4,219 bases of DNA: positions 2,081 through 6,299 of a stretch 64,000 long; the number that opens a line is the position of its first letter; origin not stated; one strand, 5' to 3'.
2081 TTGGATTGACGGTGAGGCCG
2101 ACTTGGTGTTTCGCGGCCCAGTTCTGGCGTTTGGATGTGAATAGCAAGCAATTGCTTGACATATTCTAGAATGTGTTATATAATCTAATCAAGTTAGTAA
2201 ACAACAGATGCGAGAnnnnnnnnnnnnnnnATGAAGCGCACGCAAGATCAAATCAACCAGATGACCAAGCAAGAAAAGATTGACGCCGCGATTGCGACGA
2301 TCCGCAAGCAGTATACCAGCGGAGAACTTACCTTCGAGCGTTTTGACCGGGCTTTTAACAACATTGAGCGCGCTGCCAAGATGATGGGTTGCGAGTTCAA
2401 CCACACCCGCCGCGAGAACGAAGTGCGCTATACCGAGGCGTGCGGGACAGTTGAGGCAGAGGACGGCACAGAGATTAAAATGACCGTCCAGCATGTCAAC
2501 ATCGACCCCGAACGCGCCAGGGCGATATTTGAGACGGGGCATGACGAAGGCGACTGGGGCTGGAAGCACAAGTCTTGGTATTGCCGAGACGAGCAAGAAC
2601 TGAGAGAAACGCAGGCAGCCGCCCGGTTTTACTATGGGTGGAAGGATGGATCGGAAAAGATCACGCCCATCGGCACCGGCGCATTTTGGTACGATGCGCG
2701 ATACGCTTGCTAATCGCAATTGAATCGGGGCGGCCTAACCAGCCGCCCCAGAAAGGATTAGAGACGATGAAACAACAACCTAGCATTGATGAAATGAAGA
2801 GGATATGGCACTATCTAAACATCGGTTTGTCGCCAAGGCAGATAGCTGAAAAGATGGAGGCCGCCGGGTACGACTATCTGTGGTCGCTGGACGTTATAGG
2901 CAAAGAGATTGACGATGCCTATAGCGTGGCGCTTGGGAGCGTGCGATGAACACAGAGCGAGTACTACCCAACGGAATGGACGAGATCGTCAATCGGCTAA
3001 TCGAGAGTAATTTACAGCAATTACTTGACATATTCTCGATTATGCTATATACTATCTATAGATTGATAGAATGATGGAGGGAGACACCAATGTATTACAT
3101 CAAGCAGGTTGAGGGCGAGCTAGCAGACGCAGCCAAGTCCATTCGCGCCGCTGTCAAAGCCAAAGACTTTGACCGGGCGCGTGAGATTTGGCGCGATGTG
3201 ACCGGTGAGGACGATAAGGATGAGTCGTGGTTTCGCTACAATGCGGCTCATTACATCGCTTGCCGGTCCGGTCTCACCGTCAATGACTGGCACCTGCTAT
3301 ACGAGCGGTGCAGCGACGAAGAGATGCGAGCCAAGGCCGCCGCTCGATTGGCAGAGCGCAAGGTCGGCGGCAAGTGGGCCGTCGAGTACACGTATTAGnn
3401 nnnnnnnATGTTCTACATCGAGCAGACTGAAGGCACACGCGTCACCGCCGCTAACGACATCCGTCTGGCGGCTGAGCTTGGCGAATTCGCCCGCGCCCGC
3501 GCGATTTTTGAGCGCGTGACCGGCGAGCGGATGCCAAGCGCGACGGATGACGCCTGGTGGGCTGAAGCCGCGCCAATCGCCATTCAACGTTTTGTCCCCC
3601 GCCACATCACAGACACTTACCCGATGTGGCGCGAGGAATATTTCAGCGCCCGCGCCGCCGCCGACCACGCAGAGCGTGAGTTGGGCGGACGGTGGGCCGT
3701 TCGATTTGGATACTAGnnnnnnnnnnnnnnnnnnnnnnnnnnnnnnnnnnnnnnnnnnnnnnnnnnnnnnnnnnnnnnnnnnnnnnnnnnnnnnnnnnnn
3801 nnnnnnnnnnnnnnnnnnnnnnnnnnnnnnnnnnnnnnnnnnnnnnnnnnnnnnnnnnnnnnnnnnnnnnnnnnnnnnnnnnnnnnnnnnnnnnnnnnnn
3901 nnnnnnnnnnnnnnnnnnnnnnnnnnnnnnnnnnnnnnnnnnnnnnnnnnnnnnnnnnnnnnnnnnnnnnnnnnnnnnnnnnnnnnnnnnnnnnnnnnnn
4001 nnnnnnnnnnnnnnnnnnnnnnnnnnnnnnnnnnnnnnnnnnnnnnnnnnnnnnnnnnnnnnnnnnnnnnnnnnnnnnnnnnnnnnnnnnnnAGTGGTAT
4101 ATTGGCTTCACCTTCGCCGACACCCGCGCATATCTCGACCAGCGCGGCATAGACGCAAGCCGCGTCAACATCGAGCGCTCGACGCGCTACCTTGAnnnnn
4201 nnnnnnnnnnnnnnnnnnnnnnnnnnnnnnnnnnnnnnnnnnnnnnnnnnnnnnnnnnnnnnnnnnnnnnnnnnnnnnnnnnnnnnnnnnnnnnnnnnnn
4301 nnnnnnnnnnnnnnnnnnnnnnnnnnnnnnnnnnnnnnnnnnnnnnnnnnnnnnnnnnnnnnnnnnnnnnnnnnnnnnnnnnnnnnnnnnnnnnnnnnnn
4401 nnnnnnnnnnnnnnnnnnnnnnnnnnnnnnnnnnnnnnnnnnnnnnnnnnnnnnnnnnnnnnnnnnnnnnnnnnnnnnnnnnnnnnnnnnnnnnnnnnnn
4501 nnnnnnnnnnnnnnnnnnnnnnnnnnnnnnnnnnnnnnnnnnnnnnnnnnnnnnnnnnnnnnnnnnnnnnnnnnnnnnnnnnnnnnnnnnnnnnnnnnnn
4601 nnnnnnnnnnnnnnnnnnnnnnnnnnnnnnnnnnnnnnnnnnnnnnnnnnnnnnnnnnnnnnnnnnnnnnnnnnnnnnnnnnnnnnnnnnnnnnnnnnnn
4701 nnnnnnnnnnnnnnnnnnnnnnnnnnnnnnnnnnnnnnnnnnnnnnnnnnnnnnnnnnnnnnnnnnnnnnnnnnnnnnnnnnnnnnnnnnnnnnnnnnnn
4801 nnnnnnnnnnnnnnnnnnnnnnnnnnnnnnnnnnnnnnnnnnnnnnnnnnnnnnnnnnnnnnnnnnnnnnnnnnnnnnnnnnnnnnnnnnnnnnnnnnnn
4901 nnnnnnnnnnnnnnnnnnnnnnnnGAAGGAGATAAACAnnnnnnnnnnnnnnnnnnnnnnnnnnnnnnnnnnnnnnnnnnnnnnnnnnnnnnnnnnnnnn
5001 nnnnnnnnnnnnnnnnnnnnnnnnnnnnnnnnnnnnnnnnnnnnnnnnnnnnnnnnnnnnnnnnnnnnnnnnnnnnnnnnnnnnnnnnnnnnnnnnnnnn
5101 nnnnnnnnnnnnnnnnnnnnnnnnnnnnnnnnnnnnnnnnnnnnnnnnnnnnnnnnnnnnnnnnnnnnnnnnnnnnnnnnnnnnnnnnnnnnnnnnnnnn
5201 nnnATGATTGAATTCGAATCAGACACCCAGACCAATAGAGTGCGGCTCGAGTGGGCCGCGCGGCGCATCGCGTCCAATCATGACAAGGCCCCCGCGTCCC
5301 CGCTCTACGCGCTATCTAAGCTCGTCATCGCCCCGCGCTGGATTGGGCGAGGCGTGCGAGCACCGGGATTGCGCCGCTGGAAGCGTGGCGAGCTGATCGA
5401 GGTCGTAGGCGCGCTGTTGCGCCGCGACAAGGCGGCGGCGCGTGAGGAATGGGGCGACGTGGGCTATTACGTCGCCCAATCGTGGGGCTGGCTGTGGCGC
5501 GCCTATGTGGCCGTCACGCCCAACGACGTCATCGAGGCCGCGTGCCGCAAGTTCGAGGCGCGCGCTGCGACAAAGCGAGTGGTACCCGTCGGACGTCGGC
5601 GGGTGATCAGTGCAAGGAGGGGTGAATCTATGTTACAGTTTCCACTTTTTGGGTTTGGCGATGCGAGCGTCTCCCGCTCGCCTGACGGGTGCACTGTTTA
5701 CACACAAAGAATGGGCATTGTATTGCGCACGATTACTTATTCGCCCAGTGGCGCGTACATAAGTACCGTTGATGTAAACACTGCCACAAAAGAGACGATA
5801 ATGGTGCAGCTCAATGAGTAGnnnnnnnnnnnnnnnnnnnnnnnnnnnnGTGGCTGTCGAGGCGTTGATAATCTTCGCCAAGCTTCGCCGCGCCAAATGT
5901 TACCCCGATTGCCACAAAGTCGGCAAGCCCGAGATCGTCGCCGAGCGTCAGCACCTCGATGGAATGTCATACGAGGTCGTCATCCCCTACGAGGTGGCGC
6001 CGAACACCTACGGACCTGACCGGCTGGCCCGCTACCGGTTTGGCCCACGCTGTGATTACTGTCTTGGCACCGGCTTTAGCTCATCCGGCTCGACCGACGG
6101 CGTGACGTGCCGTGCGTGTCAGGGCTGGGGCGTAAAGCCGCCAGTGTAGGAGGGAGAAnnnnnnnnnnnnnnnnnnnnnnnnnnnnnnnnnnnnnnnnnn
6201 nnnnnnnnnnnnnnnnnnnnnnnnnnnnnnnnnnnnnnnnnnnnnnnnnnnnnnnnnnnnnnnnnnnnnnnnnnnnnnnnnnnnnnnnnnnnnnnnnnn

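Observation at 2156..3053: Early promoter class A: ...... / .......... palindrome / TATA(A/C)T in three copies, one inside the late region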

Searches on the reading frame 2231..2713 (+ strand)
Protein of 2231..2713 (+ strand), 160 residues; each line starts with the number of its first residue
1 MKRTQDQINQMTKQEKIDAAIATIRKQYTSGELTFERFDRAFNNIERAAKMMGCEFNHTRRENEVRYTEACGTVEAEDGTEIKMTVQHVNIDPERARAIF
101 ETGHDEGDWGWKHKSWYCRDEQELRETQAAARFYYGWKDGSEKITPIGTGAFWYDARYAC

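Call 10: search_protein_families(library=phrogs, proteins=[window:2231-2713:+], max_evalue=0.01)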
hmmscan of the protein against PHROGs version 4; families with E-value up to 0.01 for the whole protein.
window:2231-2713:+ (160 aa): 0 families

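Call 15: search_protein_families(library=pfam, proteins=[window:2231-2713:+], max_evalue=0.1)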
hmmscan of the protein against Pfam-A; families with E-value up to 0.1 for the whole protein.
window:2231-2713:+ (160 aa): 2 families
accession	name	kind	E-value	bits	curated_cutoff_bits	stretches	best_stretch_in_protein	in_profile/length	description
PF18822.6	CdvA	-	0.0043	17.5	30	1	14-55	56-97/123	CdvA-like coiled-coil domain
PF05120.17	GvpG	-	0.091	13.4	30.6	0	10-41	26-57/67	Gas vesicle protein G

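Call 17: find_related_loci(query=window:2231-2713:+, collection=viral_contigs, flank=5000)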
Query window:2231-2713:+ (160 aa) in viral_contigs; peptide patterns used: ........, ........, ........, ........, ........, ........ (x = any residue, [..] = any of these).
3 stretches matched a pattern, but none encodes a relative of the query by tblastn (E <= 1e-3).

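Call 101: list_cluster_members(proteins=[window:2231-2713:+, window:1780-1995:+, window:3090-3398:+, window:58141-58380:-, window:58381-58836:-])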
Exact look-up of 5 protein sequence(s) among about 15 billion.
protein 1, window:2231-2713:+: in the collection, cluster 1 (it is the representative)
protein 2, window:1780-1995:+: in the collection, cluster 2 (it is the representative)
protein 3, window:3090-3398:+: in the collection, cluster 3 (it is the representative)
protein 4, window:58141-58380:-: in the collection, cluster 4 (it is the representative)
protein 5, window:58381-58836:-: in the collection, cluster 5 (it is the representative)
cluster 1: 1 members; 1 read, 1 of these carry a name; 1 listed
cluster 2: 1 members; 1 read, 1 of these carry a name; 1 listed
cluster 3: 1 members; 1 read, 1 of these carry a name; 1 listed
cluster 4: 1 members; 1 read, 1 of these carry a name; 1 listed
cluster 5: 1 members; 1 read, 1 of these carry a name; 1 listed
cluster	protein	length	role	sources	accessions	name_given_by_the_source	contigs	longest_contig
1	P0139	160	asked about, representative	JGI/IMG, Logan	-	hypothetical protein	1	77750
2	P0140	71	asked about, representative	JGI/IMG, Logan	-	hypothetical protein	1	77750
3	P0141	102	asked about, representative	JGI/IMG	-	hypothetical protein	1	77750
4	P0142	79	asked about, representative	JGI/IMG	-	hypothetical protein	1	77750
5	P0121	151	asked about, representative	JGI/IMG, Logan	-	hypothetical protein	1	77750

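Call 102: find_encoding_contigs(protein=P0141, flank=10000, max_places=2)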
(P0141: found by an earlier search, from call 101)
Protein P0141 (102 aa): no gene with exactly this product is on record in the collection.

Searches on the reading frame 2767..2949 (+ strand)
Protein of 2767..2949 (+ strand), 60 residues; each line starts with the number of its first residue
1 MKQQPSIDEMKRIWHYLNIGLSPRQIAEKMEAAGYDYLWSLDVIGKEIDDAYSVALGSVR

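Call 10: search_protein_families(library=phrogs, proteins=[window:2767-2949:+], max_evalue=0.01)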
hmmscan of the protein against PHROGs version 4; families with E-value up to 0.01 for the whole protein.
window:2767-2949:+ (60 aa): 0 families

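Call 15: search_protein_families(library=pfam, proteins=[window:2767-2949:+], max_evalue=0.1)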
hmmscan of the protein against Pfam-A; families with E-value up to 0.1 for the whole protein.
window:2767-2949:+ (60 aa): 0 families

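Call 35: search_solved_structures(query=window:2767-2949:+, max_evalue=10, show_alignments=3)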
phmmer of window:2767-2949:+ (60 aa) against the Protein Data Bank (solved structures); distinct sequences matched with E-value up to 10: 1.
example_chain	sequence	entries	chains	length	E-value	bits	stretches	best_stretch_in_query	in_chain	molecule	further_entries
5vi8_T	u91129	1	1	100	0.74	13.2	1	4-51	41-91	DNA-directed RNA polymerase subunit alpha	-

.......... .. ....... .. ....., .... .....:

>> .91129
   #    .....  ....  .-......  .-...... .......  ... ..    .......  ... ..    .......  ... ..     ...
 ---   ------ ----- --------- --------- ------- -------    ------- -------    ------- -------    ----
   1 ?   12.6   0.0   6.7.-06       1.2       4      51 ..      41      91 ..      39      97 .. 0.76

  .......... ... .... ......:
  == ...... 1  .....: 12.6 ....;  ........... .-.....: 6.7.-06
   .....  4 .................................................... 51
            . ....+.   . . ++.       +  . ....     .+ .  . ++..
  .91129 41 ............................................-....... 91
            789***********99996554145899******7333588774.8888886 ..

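Call 46: predict_structure(protein=window:2767-2949:+)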
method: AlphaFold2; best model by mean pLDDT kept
length: 60 residues; sequences in the alignment: 1
mean_pLDDT: 74.0   pTM: 0.52
mean pLDDT of the five models: 74.0, 70.4, 69.7, 68.9, 68.0
residues with pLDDT >= 90: 2; 70-90: 31; 50-70: 24; < 50: 3
segments of 3 or more residues with pLDDT < 50: 58-60
pLDDT, mean of each block of 10 residues (from residue 1): 76 88 85 76 65 54
secondary structure, 60 per line:
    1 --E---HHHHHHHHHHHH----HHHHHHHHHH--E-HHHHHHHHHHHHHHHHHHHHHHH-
elements in order: H7-18 H23-32 H37-59

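Call 51: fold_search(model_id=the predicted structure, library=pdb)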
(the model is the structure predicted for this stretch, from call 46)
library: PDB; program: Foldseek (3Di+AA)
matches with E <= 10: 25; with E <= 0.001: 0
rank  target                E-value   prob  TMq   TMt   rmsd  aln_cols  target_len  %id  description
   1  3c57_A                2.4e+00  0.35  0.54  0.61   2.8        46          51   17  Crystal Structure of the Mycobacterium tuberculosis Hypoxic Response Regulator DosR C-terminal Domain Crystal Form II (released 2008-04-22)
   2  4ldz_A                2.5e+00  0.14  0.42  0.18   7.8        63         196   14  Crystal structure of the full-length response regulator DesR in the active state (released 2014-07-16)
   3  4ldz_B                3.1e+00  0.30  0.57  0.21   5.3        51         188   14  Crystal structure of the full-length response regulator DesR in the active state (released 2014-07-16)
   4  4xvn_F                4.7e+00  0.23  0.57  0.28   2.2        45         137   18  Crystal structure of the small terminase from thermophilic phage G20C (released 2016-02-10)
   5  1k78_A                5.1e+00  0.16  0.55  0.30   2.8        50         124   16  Pax5(1-149)+Ets-1(331-440)+DNA (released 2002-01-04)
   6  4hye_A                5.1e+00  0.16  0.50  0.17   7.5        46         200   13  Crystal structure of a response regulator spr1814 from Streptococcus pneumoniae reveals unique interdomain contacts am (released 2013-06-05)
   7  8d8k_6                5.1e+00  0.16  0.54  0.17   3.8        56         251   16  Yeast mitochondrial small subunit assembly intermediate (State 2) (released 2022-12-21)
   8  6hxl_A                5.4e+00  0.15  0.37  0.09   1.8        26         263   23  Structure of the citryl-CoA lyase core module of human ATP citrate lyase in complex with citrate and CoASH (space grou (released 2019-04-10)
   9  1gdt_A                5.4e+00  0.14  0.50  0.19   4.3        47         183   17  CRYSTAL STRUCTURE OF A SITE-SPECIFIC RECOMBINASE, GAMMA-DELTA RESOLVASE COMPLEXED WITH A 34 BP CLEAVAGE SITE (released 1996-04-03)
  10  2a9i                  6.3e+00  0.06  0.39  0.25   5.2        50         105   16  Molecular Structure of the Interleukin-1 Receptor-Associated Kinase-4 Death Domain (released 2005-10-11)
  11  1zr2_B                6.7e+00  0.12  0.50  0.19   4.4        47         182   17  Structure of a Synaptic gamma-delta Resolvase Tetramer Covalently Linked to two Cleaved DNAs (released 2005-08-30)
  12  5h9t_F                6.7e+00  0.02  0.22  0.11  10.1        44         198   25  Crystal structure of native NalD at resolution of 2.9, the secondary repressor of MexAB-OprM multidrug efflux pump in  (released 2016-04-20)
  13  6pax_A                7.2e+00  0.07  0.44  0.24   6.5        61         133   21  CRYSTAL STRUCTURE OF THE HUMAN PAX-6 PAIRED DOMAIN-DNA COMPLEX REVEALS A GENERAL MODEL FOR PAX PROTEIN-DNA INTERACTION (released 1999-07-13)
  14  8hnp_B                7.7e+00  0.11  0.56  0.28   5.8        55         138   14  Archaeal transcription factor Mutant (released 2023-09-13)
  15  6z2h_C                7.7e+00  0.10  0.36  0.09   1.9        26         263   23  Citryl-CoA lyase module of human ATP citrate lyase in complex with (3S)-citryl-CoA. (released 2021-05-26)
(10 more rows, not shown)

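Call 96: find_homologous_proteins(query=window:2767-2949:+, max_evalue=0.01)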
Query window:2767-2949:+ (60 aa): 1 proteins with E <= 0.01 among 1 candidates.
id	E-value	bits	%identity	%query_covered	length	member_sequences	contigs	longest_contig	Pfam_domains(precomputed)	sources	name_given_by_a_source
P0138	5.9e-29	116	90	100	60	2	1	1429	-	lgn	-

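Call 98: find_encoding_contigs(protein=P0138, flank=3000, max_places=4)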
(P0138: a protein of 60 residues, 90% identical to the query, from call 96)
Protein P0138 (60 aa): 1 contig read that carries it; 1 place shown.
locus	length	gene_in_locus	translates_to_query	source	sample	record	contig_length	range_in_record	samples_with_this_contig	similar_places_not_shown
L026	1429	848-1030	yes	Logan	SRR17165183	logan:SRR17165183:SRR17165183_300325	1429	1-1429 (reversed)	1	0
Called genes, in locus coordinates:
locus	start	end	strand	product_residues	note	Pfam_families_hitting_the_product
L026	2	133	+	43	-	?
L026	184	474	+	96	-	-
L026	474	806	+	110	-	-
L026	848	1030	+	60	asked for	-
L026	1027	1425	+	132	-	-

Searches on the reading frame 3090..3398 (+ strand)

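Call 10: search_protein_families(library=phrogs, proteins=[window:3090-3398:+], max_evalue=0.01)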
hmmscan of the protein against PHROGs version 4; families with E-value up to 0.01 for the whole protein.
window:3090-3398:+ (102 aa): 0 families

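Call 15: search_protein_families(library=pfam, proteins=[window:3090-3398:+], max_evalue=0.1)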
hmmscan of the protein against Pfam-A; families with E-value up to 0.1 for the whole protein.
window:3090-3398:+ (102 aa): 1 family
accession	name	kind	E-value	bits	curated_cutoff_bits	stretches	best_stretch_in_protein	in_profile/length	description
PF10414.14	CysG_dimeriser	-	0.036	14.3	23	1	9-37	3-33/58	Sirohaem synthase dimerisation region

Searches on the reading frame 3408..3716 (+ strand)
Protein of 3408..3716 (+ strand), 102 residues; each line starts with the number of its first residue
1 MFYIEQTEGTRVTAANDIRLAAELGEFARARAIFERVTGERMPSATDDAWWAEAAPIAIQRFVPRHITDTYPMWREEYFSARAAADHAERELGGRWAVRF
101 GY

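Call 10: search_protein_families(library=phrogs, proteins=[window:3408-3716:+], max_evalue=0.01)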
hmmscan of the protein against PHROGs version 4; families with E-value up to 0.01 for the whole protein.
window:3408-3716:+ (102 aa): 0 families

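Call 15: search_protein_families(library=pfam, proteins=[window:3408-3716:+], max_evalue=0.1)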
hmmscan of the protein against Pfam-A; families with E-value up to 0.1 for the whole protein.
window:3408-3716:+ (102 aa): 1 family
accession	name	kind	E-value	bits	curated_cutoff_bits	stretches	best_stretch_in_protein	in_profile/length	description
PF00277.23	SAA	-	0.048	14.5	30.8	1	76-99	30-53/102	Serum amyloid A protein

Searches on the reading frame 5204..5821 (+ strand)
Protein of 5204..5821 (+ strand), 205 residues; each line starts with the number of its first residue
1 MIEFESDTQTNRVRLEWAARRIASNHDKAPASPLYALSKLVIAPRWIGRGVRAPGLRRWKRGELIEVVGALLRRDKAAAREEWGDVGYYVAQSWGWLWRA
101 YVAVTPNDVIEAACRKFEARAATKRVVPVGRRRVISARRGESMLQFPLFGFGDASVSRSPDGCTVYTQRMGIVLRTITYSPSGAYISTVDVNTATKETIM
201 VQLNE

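Call 59: search_protein_families(library=phrogs, proteins=[window:5204-5821:+], max_evalue=0.001)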
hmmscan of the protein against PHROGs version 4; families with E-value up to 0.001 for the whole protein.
window:5204-5821:+ (205 aa): 0 families

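Call 66: search_protein_families(library=pfam, proteins=[window:5204-5821:+], max_evalue=0.1)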
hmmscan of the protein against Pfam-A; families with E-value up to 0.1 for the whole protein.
window:5204-5821:+ (205 aa): 1 family
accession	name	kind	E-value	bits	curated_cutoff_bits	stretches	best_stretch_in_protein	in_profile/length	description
PF03819.22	MazG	-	0.015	16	22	1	60-121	10-70/74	MazG nucleotide pyrophosphohydrolase domain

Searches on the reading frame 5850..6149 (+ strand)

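Call 59: search_protein_families(library=phrogs, proteins=[window:5850-6149:+], max_evalue=0.001)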
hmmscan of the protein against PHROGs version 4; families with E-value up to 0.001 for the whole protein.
window:5850-6149:+ (99 aa): 0 families

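Call 97: search_protein_families(library=pfam, proteins=[window:5850-6149:+], max_evalue=0.1)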
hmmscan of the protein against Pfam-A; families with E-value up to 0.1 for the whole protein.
window:5850-6149:+ (99 aa): 3 families
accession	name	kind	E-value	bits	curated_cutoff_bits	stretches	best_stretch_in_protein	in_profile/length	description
PF17302.8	DUF5351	-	0.022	15.5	27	0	68-95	1-28/29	Family of unknown function (DUF5351)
PF23475.1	zf-Tbcl_FmdE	-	0.049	13.6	23.2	1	82-92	20-30/35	FmdE treble clef zinc finger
PF00684.25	DnaJ_CXXCXGXG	-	0.051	14.3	32.7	1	68-95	1-26/65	DnaJ central domain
